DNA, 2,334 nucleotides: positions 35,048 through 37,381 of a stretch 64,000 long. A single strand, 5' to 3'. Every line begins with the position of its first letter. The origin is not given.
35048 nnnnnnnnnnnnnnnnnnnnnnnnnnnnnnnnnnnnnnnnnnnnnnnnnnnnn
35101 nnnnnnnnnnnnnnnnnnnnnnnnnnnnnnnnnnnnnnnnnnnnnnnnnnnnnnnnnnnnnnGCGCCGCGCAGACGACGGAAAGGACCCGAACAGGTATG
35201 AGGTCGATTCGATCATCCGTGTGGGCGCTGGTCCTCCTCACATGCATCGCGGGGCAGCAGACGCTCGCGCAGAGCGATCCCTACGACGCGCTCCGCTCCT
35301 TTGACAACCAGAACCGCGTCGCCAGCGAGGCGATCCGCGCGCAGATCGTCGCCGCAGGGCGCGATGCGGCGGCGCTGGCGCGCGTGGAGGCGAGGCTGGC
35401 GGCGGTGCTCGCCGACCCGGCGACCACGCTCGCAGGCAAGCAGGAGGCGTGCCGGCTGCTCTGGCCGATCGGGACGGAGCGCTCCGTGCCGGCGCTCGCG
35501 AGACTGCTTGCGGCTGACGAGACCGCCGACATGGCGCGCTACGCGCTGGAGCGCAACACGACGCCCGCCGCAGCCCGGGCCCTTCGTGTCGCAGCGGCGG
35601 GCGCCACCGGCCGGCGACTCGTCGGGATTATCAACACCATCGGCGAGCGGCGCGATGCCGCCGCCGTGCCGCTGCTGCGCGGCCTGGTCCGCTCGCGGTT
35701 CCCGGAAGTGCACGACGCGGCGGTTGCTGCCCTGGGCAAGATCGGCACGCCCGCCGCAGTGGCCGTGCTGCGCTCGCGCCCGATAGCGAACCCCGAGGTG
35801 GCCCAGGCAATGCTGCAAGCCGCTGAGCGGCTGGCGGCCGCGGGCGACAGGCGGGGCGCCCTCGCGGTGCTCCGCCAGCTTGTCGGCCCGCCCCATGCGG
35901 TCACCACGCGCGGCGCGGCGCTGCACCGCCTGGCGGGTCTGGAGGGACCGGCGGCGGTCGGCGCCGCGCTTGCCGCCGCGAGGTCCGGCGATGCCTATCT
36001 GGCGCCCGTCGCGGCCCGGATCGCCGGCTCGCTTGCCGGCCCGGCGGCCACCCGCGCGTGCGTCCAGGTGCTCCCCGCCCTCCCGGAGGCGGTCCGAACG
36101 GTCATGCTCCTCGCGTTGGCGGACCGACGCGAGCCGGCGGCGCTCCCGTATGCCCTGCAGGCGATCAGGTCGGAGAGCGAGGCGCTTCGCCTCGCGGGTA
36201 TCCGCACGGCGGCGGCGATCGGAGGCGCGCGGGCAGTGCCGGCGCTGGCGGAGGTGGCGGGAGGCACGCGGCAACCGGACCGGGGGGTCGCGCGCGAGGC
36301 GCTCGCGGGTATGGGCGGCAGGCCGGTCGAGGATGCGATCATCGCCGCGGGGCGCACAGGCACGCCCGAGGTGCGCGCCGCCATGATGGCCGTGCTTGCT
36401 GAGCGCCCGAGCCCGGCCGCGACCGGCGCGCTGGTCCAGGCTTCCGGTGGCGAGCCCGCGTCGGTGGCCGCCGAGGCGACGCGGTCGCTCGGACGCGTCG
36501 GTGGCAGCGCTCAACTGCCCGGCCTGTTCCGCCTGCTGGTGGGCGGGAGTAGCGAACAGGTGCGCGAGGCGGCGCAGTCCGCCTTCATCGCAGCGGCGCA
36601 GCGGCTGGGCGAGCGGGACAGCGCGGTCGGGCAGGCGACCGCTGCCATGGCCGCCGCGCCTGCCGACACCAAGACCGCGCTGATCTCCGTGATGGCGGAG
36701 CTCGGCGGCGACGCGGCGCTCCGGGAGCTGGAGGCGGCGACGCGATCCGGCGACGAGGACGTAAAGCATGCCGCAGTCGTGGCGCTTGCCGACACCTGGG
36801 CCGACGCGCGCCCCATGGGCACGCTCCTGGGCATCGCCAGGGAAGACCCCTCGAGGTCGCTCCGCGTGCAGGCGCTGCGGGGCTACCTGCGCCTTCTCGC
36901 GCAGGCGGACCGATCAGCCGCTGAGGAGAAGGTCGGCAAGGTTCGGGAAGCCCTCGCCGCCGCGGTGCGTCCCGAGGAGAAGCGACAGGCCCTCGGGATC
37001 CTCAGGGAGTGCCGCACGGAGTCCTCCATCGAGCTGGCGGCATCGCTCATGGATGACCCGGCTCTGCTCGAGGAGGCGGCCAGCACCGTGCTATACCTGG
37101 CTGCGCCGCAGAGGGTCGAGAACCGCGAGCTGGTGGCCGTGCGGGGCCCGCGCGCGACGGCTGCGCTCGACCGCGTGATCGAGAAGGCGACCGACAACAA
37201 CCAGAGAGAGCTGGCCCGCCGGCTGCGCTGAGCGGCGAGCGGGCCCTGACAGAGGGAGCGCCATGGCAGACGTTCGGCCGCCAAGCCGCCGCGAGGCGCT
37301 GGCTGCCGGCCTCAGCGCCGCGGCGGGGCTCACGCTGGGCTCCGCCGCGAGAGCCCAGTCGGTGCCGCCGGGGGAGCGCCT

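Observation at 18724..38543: Recurring two-gene module: Tat-exported Gfo/Idh/MocA dehydrogenase followed by a secreted HEAT-repeat protein (two copies about 14 kb apart)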

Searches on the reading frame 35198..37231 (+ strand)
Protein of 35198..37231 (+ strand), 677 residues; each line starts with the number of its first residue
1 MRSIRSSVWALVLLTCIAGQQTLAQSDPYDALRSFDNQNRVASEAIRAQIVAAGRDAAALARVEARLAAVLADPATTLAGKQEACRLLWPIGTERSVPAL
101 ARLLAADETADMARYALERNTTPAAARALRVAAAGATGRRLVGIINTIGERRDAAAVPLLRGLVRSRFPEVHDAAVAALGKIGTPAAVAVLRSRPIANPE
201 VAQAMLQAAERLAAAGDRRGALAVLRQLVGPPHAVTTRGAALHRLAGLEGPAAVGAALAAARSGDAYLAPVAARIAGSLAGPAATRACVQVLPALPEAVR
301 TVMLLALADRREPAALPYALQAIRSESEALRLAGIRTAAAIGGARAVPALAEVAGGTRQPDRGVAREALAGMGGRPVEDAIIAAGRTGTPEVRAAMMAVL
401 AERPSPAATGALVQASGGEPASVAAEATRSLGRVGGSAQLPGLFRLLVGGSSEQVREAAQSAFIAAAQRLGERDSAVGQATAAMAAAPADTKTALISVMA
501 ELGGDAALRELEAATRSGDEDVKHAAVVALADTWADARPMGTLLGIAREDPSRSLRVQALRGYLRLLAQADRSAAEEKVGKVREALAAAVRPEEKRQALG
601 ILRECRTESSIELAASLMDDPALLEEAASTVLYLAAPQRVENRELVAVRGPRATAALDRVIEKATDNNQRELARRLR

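Call 8: search_protein_families(library=pfam, proteins=[window:35198-37231:+], max_evalue=0.01)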
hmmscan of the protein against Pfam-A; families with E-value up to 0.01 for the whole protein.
window:35198-37231:+ (677 aa): 3 families
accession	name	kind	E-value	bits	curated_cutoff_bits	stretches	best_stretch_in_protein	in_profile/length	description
PF13646.12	HEAT_2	-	1.8e-25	89.5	27.7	3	144-193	20-69/88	HEAT repeats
PF02985.28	HEAT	-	0.00013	22.3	23.5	0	157-182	2-27/31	HEAT repeat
PF00514.29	Arm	-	0.0018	18.7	20.6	0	156-181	13-38/41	Armadillo/beta-catenin-like repeat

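Call 9: search_protein_families(library=ncbifam, proteins=[window:35198-37231:+], max_evalue=0.01)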
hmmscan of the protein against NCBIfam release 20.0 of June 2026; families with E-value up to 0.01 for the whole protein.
window:35198-37231:+ (677 aa): 2 families
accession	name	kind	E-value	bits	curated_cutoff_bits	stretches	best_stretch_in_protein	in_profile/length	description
NF045915.1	PhycobilmeDegNblB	equivalog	1.8e-08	34.2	300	1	143-214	118-190/214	phycobilisome degradation protein NblB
NF058505.1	phyc_lyase_CpeY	equivalog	0.0063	15.1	600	0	427-549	72-189/419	C-phycoerythrin alpha-cysteine-82 phycoerythrobilin lyase CpeY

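Call 17: find_homologous_proteins(query=window:35198-37231:+, max_evalue=0.00001)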
Query window:35198-37231:+ (677 aa): 224 proteins with E <= 0.00001 among 8000 candidates; the best 120 are listed.
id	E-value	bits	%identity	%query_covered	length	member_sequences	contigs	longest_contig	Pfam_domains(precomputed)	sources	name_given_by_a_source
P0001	0.0e+0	1336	100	100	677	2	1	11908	PF13646.13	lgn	-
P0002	5.3e-286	969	75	100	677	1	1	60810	PF13646.13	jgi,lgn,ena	-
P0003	4.8e-165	569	49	100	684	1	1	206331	PF02985.29,PF13646.13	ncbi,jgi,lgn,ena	jgi:HEAT repeat protein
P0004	3.8e-164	566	48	96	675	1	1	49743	PF13646.13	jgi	jgi:HEAT repeat protein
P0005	1.1e-163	565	49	97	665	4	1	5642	PF00514.30,PF02985.29,PF03130.23,PF13646.13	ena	-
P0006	8.1e-160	552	48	98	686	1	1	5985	PF13646.13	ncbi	-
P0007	9.0e-159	548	47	96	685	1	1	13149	PF13646.13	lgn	-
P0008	3.0e-156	540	49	96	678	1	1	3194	PF13646.13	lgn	-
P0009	8.9e-156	539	48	97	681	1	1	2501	PF13646.13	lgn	-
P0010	5.7e-154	533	49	98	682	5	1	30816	PF13646.13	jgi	jgi:HEAT repeat protein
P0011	1.4e-153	531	48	99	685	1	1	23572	PF13646.13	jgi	jgi:HEAT repeat protein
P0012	1.4e-142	495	44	96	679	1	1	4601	PF13646.13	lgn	-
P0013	2.0e-142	495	44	96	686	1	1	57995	PF02985.29,PF03130.23,PF13646.13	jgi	jgi:HEAT repeat protein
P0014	5.4e-142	493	43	100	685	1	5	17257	PF02985.29,PF13646.13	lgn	-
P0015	1.7e-141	491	45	98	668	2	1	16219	PF02985.29,PF13646.13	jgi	jgi:HEAT repeat protein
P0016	3.2e-139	484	45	100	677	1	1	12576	PF02985.29,PF13646.13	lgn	-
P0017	5.8e-134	467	44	99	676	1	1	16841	PF00514.30,PF13646.13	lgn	-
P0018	9.3e-133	463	44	99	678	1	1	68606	PF02985.29,PF13646.13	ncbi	ncbi:MAG: HEAT repeat domain-containing protein [Chthonomonadales bacterium]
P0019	3.5e-131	457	44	88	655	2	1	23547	PF02985.29,PF13646.13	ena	-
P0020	6.4e-124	433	45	96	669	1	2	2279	PF13646.13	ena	-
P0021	1.6e-118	416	44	99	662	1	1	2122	PF13646.13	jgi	jgi:HEAT repeat protein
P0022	2.4e-111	392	42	96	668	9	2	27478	PF13646.13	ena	-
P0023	2.5e-79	286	42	77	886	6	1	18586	PF02985.29,PF13646.13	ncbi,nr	ncbi:MAG: hypothetical protein GX774_19600 [Armatimonadetes bacterium]|nr:hypothetical protein [Arma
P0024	1.2e-70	257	33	94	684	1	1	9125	PF13646.13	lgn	-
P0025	2.6e-66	243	35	91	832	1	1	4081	PF00754.32,PF02985.29,PF13646.13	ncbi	-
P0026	3.0e-65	240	35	84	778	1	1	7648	PF00754.32,PF22633.4,PF02985.29,PF13646.13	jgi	jgi:HEAT repeat protein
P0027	1.5e-63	234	35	95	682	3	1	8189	PF02985.29,PF13646.13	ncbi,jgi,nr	ncbi:MAG: hypothetical protein FJ279_04030 [Planctomycetes bacterium]|nr:hypothetical protein [Planc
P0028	3.9e-63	233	35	83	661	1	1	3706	PF00514.30,PF02985.29,PF03130.23,PF13646.13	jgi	jgi:HEAT repeat protein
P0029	1.1e-61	228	34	83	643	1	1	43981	PF02985.29,PF03130.23,PF13646.13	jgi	jgi:HEAT repeat protein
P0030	3.0e-61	226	33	90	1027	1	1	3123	PF00754.32,PF22633.4,PF02985.29,PF03130.23,PF06283.18,PF13646.13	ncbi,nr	ncbi:MAG: hypothetical protein QG656_665, partial [Candidatus Hydrogenedentes bacterium]|nr:hypothet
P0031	5.5e-61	226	34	86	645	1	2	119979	PF13646.13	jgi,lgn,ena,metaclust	metaclust:\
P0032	7.0e-61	225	34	87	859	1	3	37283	PF13646.13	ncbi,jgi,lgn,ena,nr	ncbi:MAG TPA: HEAT repeat domain-containing protein [Planctomycetota bacterium]|nr:HEAT repeat domai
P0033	1.4e-60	224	34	97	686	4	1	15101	PF13646.13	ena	-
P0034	4.0e-60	223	36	87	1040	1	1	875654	PF00754.32,PF22633.4,PF02985.29,PF06283.18,PF13646.13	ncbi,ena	-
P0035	6.0e-60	222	34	84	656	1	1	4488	PF00514.30,PF02985.29,PF13646.13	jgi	jgi:HEAT repeat protein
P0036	1.1e-59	221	35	81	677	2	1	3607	PF02985.29,PF13646.13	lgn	-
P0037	1.6e-59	221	33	82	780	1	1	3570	PF00754.32,PF22633.4,PF02985.29,PF03130.23,PF13646.13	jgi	-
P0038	6.2e-59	219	36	81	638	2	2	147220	PF02985.29,PF03130.23,PF13646.13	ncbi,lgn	-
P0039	6.3e-58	215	35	84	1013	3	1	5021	PF01261.31,PF02985.29,PF13646.13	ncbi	-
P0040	4.4e-57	213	35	90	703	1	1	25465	PF00514.30,PF02985.29,PF13646.13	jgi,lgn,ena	-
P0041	8.1e-57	212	32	90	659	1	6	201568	PF02985.29,PF03130.23,PF13646.13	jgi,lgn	jgi:HEAT repeat protein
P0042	1.4e-56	211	34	86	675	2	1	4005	PF02985.29,PF03130.23,PF13646.13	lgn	-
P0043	5.1e-56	209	35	83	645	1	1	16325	PF00514.30,PF02985.29,PF03130.23,PF13646.13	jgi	jgi:HEAT repeat protein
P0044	7.4e-56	209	34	94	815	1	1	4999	PF00754.32,PF02985.29,PF13646.13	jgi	jgi:HEAT repeat protein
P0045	4.1e-55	206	33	90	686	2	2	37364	PF02985.29,PF03130.23,PF13646.13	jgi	-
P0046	7.6e-55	205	31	93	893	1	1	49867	PF02985.29,PF13646.13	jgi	jgi:HEAT repeat protein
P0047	1.1e-54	205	34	85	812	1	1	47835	PF00754.32,PF13646.13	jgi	-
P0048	1.3e-54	205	37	60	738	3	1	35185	PF02985.29,PF03130.23,PF13646.13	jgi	-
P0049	3.2e-54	203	34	94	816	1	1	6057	PF00754.32,PF13646.13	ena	-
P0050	6.3e-54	202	31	91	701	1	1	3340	PF00514.30,PF02985.29,PF03130.23,PF13513.13,PF13646.13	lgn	-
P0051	9.0e-54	202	30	96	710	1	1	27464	PF02985.29,PF13646.13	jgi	jgi:HEAT repeat protein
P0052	2.8e-52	197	31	96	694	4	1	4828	PF02985.29,PF13646.13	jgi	jgi:HEAT repeat protein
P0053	2.8e-52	197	34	90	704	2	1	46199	PF00514.30,PF02985.29,PF03130.23,PF13646.13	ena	-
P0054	4.6e-52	196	36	82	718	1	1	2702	PF00514.30,PF02985.29,PF13646.13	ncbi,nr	ncbi:MAG: HEAT repeat domain-containing protein, partial [Deltaproteobacteria bacterium]|nr:HEAT rep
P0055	6.1e-52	196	34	83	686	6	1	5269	PF02985.29,PF13646.13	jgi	jgi:HEAT repeat protein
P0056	1.5e-51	194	31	84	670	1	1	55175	PF02985.29,PF13513.13,PF13646.13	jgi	jgi:HEAT repeat protein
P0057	1.6e-51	194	35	95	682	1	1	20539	PF02985.29,PF13646.13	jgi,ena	-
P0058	3.2e-51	193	33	85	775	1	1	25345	PF00754.32,PF22633.4,PF02985.29,PF13646.13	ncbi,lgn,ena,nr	ncbi:MAG: hypothetical protein GWP08_07005 [Nitrospiraceae bacterium]|nr:hypothetical protein [Nitro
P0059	4.1e-51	193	34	92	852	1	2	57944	PF02985.29,PF11838.15,PF13646.13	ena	-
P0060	4.6e-50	190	33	91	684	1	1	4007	PF13646.13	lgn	-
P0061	1.5e-49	188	35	84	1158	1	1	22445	PF02985.29,PF13646.13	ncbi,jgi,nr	ncbi:MAG: HEAT repeat domain-containing protein [Kiritimatiellaeota bacterium]|nr:HEAT repeat domain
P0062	2.6e-49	187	31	89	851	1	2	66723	PF02985.29,PF13646.13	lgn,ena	-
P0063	7.4e-49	186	34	77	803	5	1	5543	PF02985.29,PF13646.13,PF01464.26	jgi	jgi:HEAT repeat protein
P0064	1.3e-48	185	33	88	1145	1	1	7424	PF01839.30,PF13517.13,PF02985.29,PF03130.23,PF13646.13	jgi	-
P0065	1.3e-48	185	33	82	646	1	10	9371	PF02985.29,PF13646.13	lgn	-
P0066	3.5e-48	183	35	84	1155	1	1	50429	PF13646.13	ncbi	-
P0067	4.1e-48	183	32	96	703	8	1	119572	PF02985.29,PF11838.15,PF03130.23,PF13646.13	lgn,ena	-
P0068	7.2e-48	182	35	83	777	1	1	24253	PF00754.32,PF22633.4,PF02985.29,PF03130.23,PF13646.13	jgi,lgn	-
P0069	1.5e-47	181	32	91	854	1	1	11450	PF02985.29,PF13646.13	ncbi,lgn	-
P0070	1.8e-47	181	32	96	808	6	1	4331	PF00754.32,PF02985.29,PF24607.2,PF13646.13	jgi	jgi:HEAT repeat protein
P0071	2.1e-47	181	32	90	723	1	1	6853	PF13646.13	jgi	jgi:HEAT repeat protein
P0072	5.0e-47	179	35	83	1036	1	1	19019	PF06439.19,PF02985.29,PF13646.13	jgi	-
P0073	6.3e-47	179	32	84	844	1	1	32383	PF02985.29,PF13646.13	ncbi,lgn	-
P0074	1.4e-46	178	32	83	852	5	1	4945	PF08305.18,PF13646.13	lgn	-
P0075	2.6e-46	177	33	99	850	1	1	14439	PF00754.32,PF13646.13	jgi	jgi:HEAT repeat protein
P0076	2.7e-46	177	36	78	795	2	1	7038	PF13646.13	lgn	-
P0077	4.1e-46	176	31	87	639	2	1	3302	PF13646.13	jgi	jgi:HEAT repeat protein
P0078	4.4e-46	176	34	85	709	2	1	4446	PF00514.30,PF02985.29,PF13513.13,PF13646.13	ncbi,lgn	-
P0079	4.8e-46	176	34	84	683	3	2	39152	PF13646.13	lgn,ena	-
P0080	1.3e-45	175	33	82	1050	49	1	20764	PF00754.32,PF06283.18,PF13646.13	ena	-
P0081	1.6e-45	175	34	86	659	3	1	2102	PF02985.29,PF13646.13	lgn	-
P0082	1.6e-45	174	34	82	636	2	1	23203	PF02985.29,PF13646.13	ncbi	-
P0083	4.2e-45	173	32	87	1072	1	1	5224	PF00754.32,PF22633.4,PF06283.18,PF13646.13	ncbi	-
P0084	7.2e-45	172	36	57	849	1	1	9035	PF02985.29,PF13513.13,PF13646.13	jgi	jgi:HEAT repeat protein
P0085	1.8e-44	171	34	82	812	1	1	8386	PF13646.13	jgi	-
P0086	2.3e-44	171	33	79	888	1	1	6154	PF13646.13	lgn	-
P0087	2.5e-44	171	33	92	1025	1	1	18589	PF06439.19,PF02985.29,PF13646.13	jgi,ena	-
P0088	2.9e-44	170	33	81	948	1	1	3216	PF13646.13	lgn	-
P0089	6.3e-44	169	32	84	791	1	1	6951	PF00514.30,PF02985.29,PF13513.13,PF13646.13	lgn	-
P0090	1.5e-43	168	33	83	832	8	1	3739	PF02985.29,PF13646.13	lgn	-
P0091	4.6e-43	166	31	84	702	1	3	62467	PF13646.13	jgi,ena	jgi:HEAT repeat protein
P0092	6.6e-43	166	34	79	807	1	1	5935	PF02985.29,PF13646.13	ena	-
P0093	6.7e-43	166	35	82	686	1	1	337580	PF02985.29,PF13646.13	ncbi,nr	ncbi:HEAT repeat domain-containing protein [bacterium]|nr:HEAT repeat domain-containing protein [bac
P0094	6.9e-43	166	32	80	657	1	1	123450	PF13646.13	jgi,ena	jgi:HEAT repeat protein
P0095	8.0e-43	166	35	61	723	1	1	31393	PF13646.13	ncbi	-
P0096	1.1e-42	165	33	61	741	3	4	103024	PF02985.29,PF03130.23,PF13513.13,PF13646.13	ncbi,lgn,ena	-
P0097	3.4e-42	164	36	75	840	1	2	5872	PF02985.29,PF13646.13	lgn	-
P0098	7.9e-42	162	32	97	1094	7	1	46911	PF02985.29,PF06283.18,PF13646.13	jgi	-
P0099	9.8e-42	162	34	82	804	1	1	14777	PF16990.12,PF03422.22,PF13646.13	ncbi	-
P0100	2.2e-41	161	33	82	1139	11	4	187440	PF01839.30,PF13517.13,PF02985.29,PF13646.13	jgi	-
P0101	2.9e-41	160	33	86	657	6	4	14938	PF25786.1,PF13646.13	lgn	-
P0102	3.4e-41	160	30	87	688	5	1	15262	PF11838.15,PF13646.13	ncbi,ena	-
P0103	4.2e-41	160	31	87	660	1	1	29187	PF02985.29,PF13513.13,PF13646.13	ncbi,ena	-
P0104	5.8e-41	159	34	79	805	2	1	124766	PF03130.23,PF13646.13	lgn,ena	-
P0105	7.1e-41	159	33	86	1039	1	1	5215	PF06439.19,PF13646.13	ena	-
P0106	1.1e-40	159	31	81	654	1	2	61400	PF02985.29,PF13646.13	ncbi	ncbi:MAG: HEAT repeat domain-containing protein [Limisphaerales bacterium]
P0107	1.5e-40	158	30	85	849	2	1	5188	PF00514.30,PF11838.15,PF13646.13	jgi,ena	-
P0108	2.6e-40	157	31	84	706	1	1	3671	PF13646.13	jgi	-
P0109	1.1e-39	155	32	85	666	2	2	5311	PF02985.29,PF13646.13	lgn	-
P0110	1.9e-39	154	33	80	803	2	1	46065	PF03130.23,PF13646.13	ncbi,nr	ncbi:MAG: HEAT repeat domain-containing protein [Planctomycetes bacterium]|nr:HEAT repeat domain-con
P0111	2.4e-39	154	31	89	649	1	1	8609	PF13646.13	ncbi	-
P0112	5.5e-39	153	34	85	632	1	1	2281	PF00514.30,PF02985.29,PF13646.13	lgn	-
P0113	4.5e-38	150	31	90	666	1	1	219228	PF13646.13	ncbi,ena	-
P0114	5.7e-38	150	29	86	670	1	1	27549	PF13646.13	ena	-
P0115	8.9e-38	149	31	86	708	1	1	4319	PF13646.13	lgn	-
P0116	1.3e-37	148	32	82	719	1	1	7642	PF00514.30,PF02985.29,PF13646.13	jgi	-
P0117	1.8e-37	148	33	85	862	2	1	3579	PF13646.13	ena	-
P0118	2.0e-37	148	34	82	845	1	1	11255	PF13646.13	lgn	-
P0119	3.0e-37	147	30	84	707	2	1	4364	PF13646.13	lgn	-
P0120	3.4e-37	147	31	90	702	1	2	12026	PF00514.30,PF02985.29,PF13513.13,PF13646.13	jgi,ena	-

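Call 19: find_encoding_contigs(protein=P0002, flank=10000, max_places=3)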
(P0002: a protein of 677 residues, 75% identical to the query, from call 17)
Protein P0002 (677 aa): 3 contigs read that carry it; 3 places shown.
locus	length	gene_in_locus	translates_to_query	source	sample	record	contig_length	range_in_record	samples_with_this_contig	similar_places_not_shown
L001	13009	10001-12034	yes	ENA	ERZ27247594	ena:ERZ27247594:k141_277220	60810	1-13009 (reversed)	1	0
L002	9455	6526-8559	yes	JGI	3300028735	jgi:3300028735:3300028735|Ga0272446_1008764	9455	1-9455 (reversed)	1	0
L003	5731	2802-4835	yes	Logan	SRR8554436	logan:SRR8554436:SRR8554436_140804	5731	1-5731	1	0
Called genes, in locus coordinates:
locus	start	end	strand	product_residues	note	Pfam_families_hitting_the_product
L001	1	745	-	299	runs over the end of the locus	PF00483:NTP_transferase, PF12804:NTP_transf_3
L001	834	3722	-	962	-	PF07959:Fucose_pyrophosphorylase, PF00288:GHMP_kinases_N, PF08544:GHMP_kinases_C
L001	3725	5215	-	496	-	PF00724:Oxidored_FMN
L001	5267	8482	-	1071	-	PF00873:ACR_tran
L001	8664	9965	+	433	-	PF01408:GFO_IDH_MocA, PF19051:GFO_IDH_MocA_C2, PF22725:GFO_IDH_MocA_C3 (faint)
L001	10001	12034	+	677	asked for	PF13646:HEAT_2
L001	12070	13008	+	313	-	?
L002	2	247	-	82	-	?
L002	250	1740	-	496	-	PF00724:Oxidored_FMN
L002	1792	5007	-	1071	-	PF00873:ACR_tran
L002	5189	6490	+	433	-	PF01408:GFO_IDH_MocA, PF19051:GFO_IDH_MocA_C2, PF22725:GFO_IDH_MocA_C3 (faint)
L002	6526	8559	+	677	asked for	PF13646:HEAT_2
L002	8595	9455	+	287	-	?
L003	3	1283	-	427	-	?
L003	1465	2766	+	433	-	PF01408:GFO_IDH_MocA, PF19051:GFO_IDH_MocA_C2, PF22725:GFO_IDH_MocA_C3 (faint)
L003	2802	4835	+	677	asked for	PF13646:HEAT_2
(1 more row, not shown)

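Call 20: find_encoding_contigs(protein=P0003, flank=10000, max_places=3)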
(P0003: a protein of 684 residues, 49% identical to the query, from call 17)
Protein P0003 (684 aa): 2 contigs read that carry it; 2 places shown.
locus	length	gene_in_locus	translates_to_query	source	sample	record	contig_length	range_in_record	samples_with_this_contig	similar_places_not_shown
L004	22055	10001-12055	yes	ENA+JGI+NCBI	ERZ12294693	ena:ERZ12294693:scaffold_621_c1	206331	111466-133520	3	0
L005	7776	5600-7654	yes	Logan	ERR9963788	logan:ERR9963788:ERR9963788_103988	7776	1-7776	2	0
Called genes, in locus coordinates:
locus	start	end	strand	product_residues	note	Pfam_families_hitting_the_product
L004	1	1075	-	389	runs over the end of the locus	PF03130:HEAT_PBS (faint), PF13646:HEAT_2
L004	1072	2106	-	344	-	PF13646:HEAT_2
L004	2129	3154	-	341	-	PF13646:HEAT_2 (faint)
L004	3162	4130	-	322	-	-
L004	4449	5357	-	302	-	PF05153:MIOX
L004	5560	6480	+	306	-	PF02826:2-Hacid_dh_C (weak), PF03446:NAD_binding_2, PF03807:F420_oxidored, PF00393:6PGD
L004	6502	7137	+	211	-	-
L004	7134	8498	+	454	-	-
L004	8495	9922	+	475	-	PF13176:TPR_7 (weak), PF13374:TPR_10 (weak), PF13424:TPR_12, PF17874:TPR_MalT, PF13374:TPR_10 (weak), PF00515:TPR_1 (weak), PF13176:TPR_7, PF13424:TPR_12, +13 more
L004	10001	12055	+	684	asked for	PF02985:HEAT (faint), PF13646:HEAT_2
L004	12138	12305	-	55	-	-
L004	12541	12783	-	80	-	PF25390:WD40_RLD, PF13540:RCC1_2 (faint), PF00415:RCC1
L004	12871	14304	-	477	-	-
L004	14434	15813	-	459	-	PF01565:FAD_binding_4, PF08031:BBE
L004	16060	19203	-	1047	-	PF00486:Trans_reg_C (faint), PF03704:BTAD, PF13176:TPR_7 (faint), PF05729:NACHT (weak), PF25872:HTH_77 (weak), PF13424:TPR_12, PF17874:TPR_MalT, PF13374:TPR_10 (weak), +4 more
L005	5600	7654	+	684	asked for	PF02985:HEAT (faint), PF13646:HEAT_2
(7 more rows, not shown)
